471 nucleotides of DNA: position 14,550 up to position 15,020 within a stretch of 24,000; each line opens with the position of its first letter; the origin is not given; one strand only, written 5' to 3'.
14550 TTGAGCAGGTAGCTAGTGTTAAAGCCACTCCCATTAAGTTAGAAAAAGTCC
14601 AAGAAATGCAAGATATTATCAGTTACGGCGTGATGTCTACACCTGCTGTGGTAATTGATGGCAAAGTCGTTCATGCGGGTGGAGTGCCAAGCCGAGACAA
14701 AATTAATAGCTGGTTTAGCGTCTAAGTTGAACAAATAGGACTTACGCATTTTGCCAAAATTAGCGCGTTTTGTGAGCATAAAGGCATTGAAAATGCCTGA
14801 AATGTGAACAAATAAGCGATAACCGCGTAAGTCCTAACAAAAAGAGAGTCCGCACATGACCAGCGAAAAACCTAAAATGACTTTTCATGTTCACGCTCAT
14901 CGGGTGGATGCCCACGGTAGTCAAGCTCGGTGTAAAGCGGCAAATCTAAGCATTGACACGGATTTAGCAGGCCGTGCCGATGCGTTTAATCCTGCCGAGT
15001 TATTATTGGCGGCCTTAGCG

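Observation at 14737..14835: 99-nt three-stem element whose copies differ almost only by compensatory stem changes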

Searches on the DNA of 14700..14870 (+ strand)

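Call 28: build_rna_model(alignment_id=A3, structure=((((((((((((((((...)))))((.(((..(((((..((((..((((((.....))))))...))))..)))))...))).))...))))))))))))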
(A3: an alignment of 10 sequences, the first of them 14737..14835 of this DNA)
Model R1 built from alignment A3 (10 sequences, 99 columns); structure: as given.
model positions 99; base pairs 36; branch points 1; effective number of sequences 0.78; information 0.591 bits per position. Calibrated on 0.2 Mb of random sequence (short: E-values are rough).
structure used (alignment columns):
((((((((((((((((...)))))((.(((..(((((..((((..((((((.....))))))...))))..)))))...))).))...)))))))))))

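Call 29: search_with_rna_model(model_id=R1, source=window, filters=off, max_evalue=10, show_alignments=3)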
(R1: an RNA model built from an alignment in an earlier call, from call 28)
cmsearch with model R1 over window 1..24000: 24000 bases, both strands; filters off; matches with E-value up to 10: 22.
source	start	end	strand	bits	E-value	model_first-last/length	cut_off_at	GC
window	14737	14835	+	115.6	2.7e-32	1-99/99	no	0.4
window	21348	21446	+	114.8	4.7e-32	1-99/99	no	0.52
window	4968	5065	+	71.8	3.4e-19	1-99/99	no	0.4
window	14737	14835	-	18.5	0.0028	1-99/99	no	0.4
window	21348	21446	-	17.8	0.0045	1-99/99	no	0.52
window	20980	21022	-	12.4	0.19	1-99/99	no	0.42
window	20199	20242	+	11.8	0.28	1-99/99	no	0.61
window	7705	7795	+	11.1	0.47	1-99/99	no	0.38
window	7545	7585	-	10.6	0.63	1-99/99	no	0.51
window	23768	23848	+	9.4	1.5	1-99/99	no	0.44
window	15300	15339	-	8.9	2.2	1-99/99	no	0.57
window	7545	7585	+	8.8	2.2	1-99/99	no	0.51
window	16660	16724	+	8.5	2.7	1-99/99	no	0.38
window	20199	20242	-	8.4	3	1-99/99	no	0.61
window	22705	22724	-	7.9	4.2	1-99/99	no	0.7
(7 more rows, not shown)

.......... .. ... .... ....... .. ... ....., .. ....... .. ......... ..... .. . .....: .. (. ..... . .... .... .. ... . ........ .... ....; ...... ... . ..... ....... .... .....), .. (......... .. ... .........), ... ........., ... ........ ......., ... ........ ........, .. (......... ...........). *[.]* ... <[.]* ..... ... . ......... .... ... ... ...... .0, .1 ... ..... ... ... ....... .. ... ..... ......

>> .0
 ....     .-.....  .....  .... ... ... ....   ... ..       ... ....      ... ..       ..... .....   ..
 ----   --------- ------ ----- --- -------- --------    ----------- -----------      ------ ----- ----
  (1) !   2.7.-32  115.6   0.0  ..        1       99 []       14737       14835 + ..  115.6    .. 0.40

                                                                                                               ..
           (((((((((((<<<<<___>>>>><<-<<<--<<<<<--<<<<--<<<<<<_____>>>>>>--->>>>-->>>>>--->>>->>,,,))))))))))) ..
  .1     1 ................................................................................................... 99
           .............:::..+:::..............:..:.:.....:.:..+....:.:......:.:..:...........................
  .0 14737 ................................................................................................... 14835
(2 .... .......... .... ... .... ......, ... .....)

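Call 31: search_with_rna_model(model_id=R1, sources=[window, L001, L002, L003, L004, L005, L006, L007, L008, L009, L010, L011, L012, L013, L014, L015, L016, L017, L018, L019, L020, L021, L022, L023, L024, L025, L026, L027, L028, L029, L030, L031, L032, L033, L034, L035, L036, L037, L038, L039, L040, L041, L042, L043, L044, L045, L046, L047, L048, L049, L050, L051, L052, L053, L054, L055, L056, L057, L058, L059, L060, L061, L062, L063, L064, L065, L066, L067, L068, L069, L070, L071, L072, L073, L074, L075, L076, L077, L078, L079, L080, L081, L083, L084, L085, L086, L087, L088, L089, L090, L091, L092, L093, L094, L095, L096, L097, L098, L100, L101], make_alignment=true, max_evalue=0.001)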
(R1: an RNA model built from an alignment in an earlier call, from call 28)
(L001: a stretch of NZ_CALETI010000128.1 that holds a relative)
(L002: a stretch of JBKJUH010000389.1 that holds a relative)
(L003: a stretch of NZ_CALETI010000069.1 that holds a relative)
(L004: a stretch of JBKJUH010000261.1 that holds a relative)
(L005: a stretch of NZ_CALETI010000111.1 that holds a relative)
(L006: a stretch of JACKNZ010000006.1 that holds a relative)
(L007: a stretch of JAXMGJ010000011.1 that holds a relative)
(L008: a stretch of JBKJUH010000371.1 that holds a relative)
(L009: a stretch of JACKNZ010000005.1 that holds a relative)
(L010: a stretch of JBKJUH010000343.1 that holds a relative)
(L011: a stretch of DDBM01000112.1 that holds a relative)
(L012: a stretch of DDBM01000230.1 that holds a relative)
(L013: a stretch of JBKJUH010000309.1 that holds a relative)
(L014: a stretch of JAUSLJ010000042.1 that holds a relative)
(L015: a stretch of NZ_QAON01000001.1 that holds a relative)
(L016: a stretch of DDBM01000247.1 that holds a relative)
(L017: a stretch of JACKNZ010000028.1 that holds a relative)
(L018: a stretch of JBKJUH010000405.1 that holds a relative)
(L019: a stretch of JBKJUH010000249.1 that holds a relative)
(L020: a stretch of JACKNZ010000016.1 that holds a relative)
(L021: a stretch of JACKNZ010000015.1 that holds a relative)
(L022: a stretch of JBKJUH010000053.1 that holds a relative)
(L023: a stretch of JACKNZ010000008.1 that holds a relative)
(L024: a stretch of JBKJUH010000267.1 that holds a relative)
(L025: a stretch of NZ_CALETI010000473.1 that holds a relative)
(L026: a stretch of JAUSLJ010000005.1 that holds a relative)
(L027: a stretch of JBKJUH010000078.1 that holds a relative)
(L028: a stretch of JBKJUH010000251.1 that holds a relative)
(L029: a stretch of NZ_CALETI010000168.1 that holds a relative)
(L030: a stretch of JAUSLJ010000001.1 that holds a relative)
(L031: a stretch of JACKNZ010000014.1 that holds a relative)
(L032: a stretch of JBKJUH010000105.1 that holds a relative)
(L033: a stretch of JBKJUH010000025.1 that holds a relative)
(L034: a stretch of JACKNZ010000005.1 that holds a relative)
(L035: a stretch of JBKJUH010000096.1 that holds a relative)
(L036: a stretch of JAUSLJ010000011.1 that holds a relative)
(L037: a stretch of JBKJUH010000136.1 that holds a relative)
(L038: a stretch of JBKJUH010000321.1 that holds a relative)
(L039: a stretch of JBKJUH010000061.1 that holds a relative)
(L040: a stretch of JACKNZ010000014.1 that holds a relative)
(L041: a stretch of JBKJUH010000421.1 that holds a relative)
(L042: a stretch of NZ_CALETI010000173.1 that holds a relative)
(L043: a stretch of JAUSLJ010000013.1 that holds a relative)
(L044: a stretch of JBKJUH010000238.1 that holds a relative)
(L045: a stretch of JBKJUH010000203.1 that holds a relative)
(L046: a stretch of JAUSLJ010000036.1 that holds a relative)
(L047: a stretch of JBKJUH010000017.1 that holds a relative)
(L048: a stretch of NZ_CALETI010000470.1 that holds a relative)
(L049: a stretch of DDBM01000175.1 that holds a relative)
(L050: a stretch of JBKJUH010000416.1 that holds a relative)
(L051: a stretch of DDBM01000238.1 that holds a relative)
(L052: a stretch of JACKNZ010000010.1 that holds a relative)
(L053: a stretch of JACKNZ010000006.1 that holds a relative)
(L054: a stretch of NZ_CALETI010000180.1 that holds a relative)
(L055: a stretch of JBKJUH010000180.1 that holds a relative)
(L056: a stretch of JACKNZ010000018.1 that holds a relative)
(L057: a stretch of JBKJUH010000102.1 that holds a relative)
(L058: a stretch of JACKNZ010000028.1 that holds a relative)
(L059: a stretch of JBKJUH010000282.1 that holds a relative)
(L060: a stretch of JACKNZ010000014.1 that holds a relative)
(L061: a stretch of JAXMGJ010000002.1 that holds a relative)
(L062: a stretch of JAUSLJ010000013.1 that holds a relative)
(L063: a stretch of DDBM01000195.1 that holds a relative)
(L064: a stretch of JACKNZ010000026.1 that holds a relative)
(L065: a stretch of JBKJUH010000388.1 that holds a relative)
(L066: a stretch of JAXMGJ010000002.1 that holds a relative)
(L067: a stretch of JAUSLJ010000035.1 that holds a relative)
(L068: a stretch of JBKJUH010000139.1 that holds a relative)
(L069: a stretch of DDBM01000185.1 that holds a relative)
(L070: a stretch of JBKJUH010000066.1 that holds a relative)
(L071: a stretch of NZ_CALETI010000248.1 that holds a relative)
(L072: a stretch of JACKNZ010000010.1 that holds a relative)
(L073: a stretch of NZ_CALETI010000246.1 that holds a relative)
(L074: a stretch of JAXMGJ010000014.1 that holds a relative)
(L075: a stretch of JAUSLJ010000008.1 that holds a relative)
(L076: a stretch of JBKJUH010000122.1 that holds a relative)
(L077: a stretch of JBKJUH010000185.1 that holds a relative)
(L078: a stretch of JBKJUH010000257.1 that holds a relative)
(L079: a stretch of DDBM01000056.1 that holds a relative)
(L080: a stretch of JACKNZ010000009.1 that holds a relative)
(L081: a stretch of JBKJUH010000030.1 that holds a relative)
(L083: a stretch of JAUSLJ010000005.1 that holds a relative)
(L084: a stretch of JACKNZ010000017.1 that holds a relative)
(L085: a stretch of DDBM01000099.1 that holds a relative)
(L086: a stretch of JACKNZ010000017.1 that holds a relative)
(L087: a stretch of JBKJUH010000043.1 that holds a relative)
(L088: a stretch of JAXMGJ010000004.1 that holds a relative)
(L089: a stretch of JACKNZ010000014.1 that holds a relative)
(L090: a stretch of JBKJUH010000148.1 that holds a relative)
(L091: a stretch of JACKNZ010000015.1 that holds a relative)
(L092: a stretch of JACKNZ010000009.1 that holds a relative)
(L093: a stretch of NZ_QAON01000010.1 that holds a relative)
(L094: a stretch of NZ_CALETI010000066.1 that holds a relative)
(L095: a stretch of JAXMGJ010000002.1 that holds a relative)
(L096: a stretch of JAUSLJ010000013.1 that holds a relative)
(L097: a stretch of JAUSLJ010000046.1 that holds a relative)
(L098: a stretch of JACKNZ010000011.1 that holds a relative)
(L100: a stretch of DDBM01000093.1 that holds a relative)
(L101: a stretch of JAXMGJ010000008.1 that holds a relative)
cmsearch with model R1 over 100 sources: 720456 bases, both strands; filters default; matches with E-value up to 0.001: 141.
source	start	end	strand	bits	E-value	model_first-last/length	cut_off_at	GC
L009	6010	6108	-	119.2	7e-32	1-99/99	no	0.39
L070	387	485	+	118.8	9.4e-32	1-99/99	no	0.51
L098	2314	2412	+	118.3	1.3e-31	1-99/99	no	0.4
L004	3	101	+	118.1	1.4e-31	1-99/99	no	0.51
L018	584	682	+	118.1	1.4e-31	1-99/99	no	0.51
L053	3880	3978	-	118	1.6e-31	1-99/99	no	0.38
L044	4682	4780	+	117.8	1.8e-31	1-99/99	no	0.48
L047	2006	2104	-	117.8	1.8e-31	1-99/99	no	0.48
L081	1572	1670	-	117.8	1.8e-31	1-99/99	no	0.48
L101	5371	5469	+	117.5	2.3e-31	1-99/99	no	0.4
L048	44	142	-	117.3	2.7e-31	1-99/99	no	0.37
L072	2695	2793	+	116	6.2e-31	1-99/99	no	0.41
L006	1339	1437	+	116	6.2e-31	1-99/99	no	0.41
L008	2308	2406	-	115.8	7.1e-31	1-99/99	no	0.49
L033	7121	7219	-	115.8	7.1e-31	1-99/99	no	0.49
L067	5906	6004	+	115.7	7.8e-31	1-99/99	no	0.48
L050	42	140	+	115.4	9.8e-31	1-99/99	no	0.49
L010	1759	1857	-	115.3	1e-30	1-99/99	no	0.47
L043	7701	7799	-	115.2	1.1e-30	1-99/99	no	0.39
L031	5995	6093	+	115.2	1.1e-30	1-99/99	no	0.35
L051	5304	5402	-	114.7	1.5e-30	1-99/99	no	0.41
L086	5680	5778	+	114.6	1.7e-30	1-99/99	no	0.42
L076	3632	3730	-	114.3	2.1e-30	1-99/99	no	0.49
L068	1769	1867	+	114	2.5e-30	1-99/99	no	0.47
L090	1772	1870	-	114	2.6e-30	1-99/99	no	0.48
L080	6033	6131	+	113.8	2.9e-30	1-99/99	no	0.41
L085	6261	6359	-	113.7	3.1e-30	1-99/99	no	0.4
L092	4826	4924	-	113.5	3.5e-30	1-99/99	no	0.37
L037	2150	2248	+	113.5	3.6e-30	1-99/99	no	0.49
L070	114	212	+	113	4.8e-30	1-99/99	no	0.47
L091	4757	4855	-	112.7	6.3e-30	1-99/99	no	0.35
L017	7294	7392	+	112.1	9.1e-30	1-99/99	no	0.39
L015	1900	1998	+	111.9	1e-29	1-99/99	no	0.4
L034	4555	4653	-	111.5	1.4e-29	1-99/99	no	0.44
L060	2366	2464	-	111.4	1.5e-29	1-99/99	no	0.41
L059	2886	2984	+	111.3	1.7e-29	1-99/99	no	0.4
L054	5530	5628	-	111.2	1.7e-29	1-99/99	no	0.38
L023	5293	5391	-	111.2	1.7e-29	1-99/99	no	0.38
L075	1868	1966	+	110.9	2.1e-29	1-99/99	no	0.47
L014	279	377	-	110.5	2.8e-29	1-99/99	no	0.46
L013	4152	4250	-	110.5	2.8e-29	1-99/99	no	0.49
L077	6107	6205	-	110.4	3.1e-29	1-99/99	no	0.48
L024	3938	4036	+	110.3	3.3e-29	1-99/99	no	0.49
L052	6583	6681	-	110.1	3.6e-29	1-99/99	no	0.41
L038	2053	2151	-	110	3.9e-29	1-99/99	no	0.45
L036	3919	4017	+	110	4e-29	1-99/99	no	0.51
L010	7700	7798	+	109.9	4.1e-29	1-99/99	no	0.49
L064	6471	6569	-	109.9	4.1e-29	1-99/99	no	0.4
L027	1857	1955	-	109.9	4.2e-29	1-99/99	no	0.49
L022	5373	5471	-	109.5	5.6e-29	1-99/99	no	0.39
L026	4725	4823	-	108.9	8.4e-29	1-99/99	no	0.48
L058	3419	3517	+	108.7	9.3e-29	1-99/99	no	0.38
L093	2603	2701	+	108.5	1.1e-28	1-99/99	no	0.38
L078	3332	3429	-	108.3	1.2e-28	1-99/99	no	0.48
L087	2829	2927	-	108.2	1.4e-28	1-99/99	no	0.53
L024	1784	1882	+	108.1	1.5e-28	1-99/99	no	0.49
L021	4664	4761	+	108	1.5e-28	1-99/99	no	0.4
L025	1240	1338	-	107.8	1.8e-28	1-99/99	no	0.4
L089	6134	6232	-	107.4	2.4e-28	1-99/99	no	0.39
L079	6855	6954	-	107.1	2.9e-28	1-99/99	no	0.41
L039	4459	4557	-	106.8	3.7e-28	1-99/99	no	0.49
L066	4371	4469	-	106.4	4.7e-28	1-99/99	no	0.41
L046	2065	2163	+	106.4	4.7e-28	1-99/99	no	0.43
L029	322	420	-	106.4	4.8e-28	1-99/99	no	0.4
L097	4391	4490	+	106.3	4.9e-28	1-99/99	no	0.4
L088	259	357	-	106.2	5.2e-28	1-99/99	no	0.35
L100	518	616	-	106.1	5.9e-28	1-99/99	no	0.4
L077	6997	7095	+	105.9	6.6e-28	1-99/99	no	0.45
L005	5737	5835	+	105.5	8.4e-28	1-99/99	no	0.41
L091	2055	2153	-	105.2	1.1e-27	1-99/99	no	0.4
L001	2804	2902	-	105.2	1.1e-27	1-99/99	no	0.4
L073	3506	3602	+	104.8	1.4e-27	1-99/99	no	0.41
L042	7649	7749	-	104.1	2.3e-27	1-99/99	no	0.39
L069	2464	2562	-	104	2.4e-27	1-99/99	no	0.46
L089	1465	1563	-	103.4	3.6e-27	1-99/99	no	0.37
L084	2554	2652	+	103.3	4e-27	1-99/99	no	0.39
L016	472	569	-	103.1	4.4e-27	1-99/99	no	0.38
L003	3229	3326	+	102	9.8e-27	1-99/99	no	0.38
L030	7475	7572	+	101.9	1.1e-26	1-99/99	no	0.51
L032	270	368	-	100.9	2.1e-26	1-99/99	no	0.47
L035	1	93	+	100.4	2.8e-26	7-99/99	5'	0.48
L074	2984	3081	+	100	3.8e-26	1-99/99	no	0.44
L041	3718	3816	+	99.5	5.3e-26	1-99/99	no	0.45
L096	3536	3634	-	99.5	5.5e-26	1-99/99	no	0.43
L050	205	303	+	99.4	5.7e-26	1-99/99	no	0.45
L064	3767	3865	-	99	7.4e-26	1-99/99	no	0.46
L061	7750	7848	-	98.9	8.2e-26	1-99/99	no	0.35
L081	4351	4449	+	98.8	8.6e-26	1-99/99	no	0.42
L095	4551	4649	-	98.2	1.3e-25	1-99/99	no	0.38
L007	2553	2651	-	98.1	1.4e-25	1-99/99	no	0.36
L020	1332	1430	-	97.7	1.9e-25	1-99/99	no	0.4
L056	5871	5969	-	97.3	2.4e-25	1-99/99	no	0.41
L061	3310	3408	-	97.1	2.8e-25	1-99/99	no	0.38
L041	5774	5873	-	97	3.1e-25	1-99/99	no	0.48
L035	1850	1949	+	96.5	4.2e-25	1-99/99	no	0.49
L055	525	623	+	95.4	9e-25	1-99/99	no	0.48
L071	392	490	-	94.4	1.8e-24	1-99/99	no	0.36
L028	6873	6969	+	92.9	5.1e-24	1-99/99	no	0.48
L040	2190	2289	-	92.3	7.5e-24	1-99/99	no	0.37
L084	3801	3899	-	92.3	7.6e-24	1-99/99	no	0.37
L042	5995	6094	-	90.7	2.3e-23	1-99/99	no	0.4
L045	5449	5537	-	89.6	5e-23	1-99/99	no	0.49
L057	1731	1828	-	88.8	8.5e-23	1-99/99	no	0.51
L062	5308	5406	+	88.4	1.1e-22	1-99/99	no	0.32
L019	5307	5410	-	87.6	2e-22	1-99/99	no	0.45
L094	4948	5045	+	87.5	2e-22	1-99/99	no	0.42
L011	110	207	-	85.6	7.5e-22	1-99/99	no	0.44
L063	1523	1611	+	85.4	9e-22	1-99/99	no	0.42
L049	5504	5601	-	85.1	1.1e-21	1-99/99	no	0.45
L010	296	389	+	81.6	1.2e-20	1-99/99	no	0.48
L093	2717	2814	+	77.8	1.6e-19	1-99/99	no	0.46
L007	5611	5709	-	75.5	7.7e-19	1-99/99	no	0.34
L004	2979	3058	+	75.5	8.2e-19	1-99/99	no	0.49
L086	3209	3335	+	74.3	1.8e-18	1-99/99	no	0.55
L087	537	635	-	72.1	8.3e-18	1-99/99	no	0.48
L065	1331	1428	+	71.9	9.8e-18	1-99/99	no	0.39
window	4968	5065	+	71.8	1e-17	1-99/99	no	0.4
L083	5321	5418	-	70.3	2.9e-17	1-99/99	no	0.38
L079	1772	1867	-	66.2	4.7e-16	1-99/99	no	0.43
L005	64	190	+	65.8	6.1e-16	1-99/99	no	0.35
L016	2875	2973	+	64.5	1.5e-15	1-99/99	no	0.4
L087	4105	4204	-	62.9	4.7e-15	1-99/99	no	0.49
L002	2120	2205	+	57.4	2e-13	1-99/99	no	0.48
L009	4681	4807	+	54.1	2e-12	1-99/99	no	0.55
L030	927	1025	-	51.3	1.3e-11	1-99/99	no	0.4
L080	6315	6434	+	47.6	1.8e-10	1-99/99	no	0.39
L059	718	851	+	47.4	2e-10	1-99/99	no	0.49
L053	2086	2209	+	46.4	3.9e-10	1-99/99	no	0.56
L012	143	245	+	45.3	8.3e-10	1-99/99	no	0.55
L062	5308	5406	-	36.8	2.8e-07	1-99/99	no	0.32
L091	6609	6773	+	36.3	4.1e-07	1-99/99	no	0.48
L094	7781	7836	+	36.1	4.8e-07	1-99/99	no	0.41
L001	4453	4498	-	33.7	2.5e-06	1-99/99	no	0.41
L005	1091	1185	-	32.8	4.7e-06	1-99/99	no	0.38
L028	5199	5264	+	30.4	2.3e-05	1-99/99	no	0.53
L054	5530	5628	+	27.1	0.00023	1-99/99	no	0.38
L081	811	849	-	25.6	0.00067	1-99/99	no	0.44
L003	3229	3326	-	25.4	0.00072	1-99/99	no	0.38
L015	1900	1998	-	25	0.00095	1-99/99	no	0.4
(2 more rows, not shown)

Alignment A4: 141 matches aligned to the model, 248 columns, each read 5' to 3' on its own strand. Consensus structure (alignment columns), stored with it:
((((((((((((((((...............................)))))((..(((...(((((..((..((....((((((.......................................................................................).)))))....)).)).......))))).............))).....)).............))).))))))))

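Call 33: search_dna_similar(query=window:14737-14835:+, collection=plasmids, mode=distant, max_evalue=1)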
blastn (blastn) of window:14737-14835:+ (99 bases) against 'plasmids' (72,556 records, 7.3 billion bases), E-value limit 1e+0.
No match.

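Call 50: search_rna_families(source=window, start=14700, end=14870, threshold=evalue, max_evalue=10)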
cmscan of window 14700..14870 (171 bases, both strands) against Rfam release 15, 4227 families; matches with E-value up to 10: 1.
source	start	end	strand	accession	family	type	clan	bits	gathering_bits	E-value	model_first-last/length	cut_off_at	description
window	14736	14836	+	RF01699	Clostridiales-1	Gene; sRNA;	-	29.3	48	5.3e-05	1-166/166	no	Clostridiales-1 RNA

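Call 52: search_rna_families(source=window, start=14700, end=14870, threshold=evalue, max_evalue=1, show_alignments=1)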
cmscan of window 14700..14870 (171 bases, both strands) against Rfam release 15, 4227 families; matches with E-value up to 1: 1.
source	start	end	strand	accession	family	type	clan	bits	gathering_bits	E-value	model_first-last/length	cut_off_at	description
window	14736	14836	+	RF01699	Clostridiales-1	Gene; sRNA;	-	29.3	48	5.3e-05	1-166/166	no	Clostridiales-1 RNA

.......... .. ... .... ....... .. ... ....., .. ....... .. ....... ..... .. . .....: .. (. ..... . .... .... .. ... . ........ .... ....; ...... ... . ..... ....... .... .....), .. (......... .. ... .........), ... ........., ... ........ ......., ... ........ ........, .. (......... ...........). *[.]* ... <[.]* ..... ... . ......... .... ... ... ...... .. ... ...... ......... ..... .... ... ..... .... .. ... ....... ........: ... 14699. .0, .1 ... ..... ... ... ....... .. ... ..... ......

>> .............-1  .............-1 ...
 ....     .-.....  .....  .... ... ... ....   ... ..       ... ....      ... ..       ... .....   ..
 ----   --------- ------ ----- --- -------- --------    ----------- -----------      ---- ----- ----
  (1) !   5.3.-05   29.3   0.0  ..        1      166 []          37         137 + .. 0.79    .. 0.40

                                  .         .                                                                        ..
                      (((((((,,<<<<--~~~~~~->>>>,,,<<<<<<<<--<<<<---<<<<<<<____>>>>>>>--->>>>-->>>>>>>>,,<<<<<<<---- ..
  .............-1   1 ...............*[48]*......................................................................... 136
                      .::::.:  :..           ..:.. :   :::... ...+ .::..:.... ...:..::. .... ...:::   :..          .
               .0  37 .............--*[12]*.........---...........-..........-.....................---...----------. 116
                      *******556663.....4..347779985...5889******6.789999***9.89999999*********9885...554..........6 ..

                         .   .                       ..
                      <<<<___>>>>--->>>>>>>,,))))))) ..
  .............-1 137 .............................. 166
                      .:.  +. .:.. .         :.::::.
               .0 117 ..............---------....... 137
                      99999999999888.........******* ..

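Call 67: search_with_rna_model(model_id=R1, sources=[L105, L106, L107, L108], max_evalue=0.01)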
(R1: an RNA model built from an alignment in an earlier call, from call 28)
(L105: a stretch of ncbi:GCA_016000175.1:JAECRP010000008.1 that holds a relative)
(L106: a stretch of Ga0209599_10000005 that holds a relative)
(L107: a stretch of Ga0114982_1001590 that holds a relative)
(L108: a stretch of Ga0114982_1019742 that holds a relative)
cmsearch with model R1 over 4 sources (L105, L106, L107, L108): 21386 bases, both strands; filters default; matches with E-value up to 0.01: 6.
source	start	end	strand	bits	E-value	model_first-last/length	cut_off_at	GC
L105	2892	2990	-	114.8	4.1e-32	1-99/99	no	0.52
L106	2392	2490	-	109.4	1.8e-30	1-99/99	no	0.51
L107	2392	2490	-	109.4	1.8e-30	1-99/99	no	0.51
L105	2892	2990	+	17.8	0.004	1-99/99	no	0.52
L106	2392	2490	+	17.7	0.0045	1-99/99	no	0.51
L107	2392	2490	+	17.7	0.0045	1-99/99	no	0.51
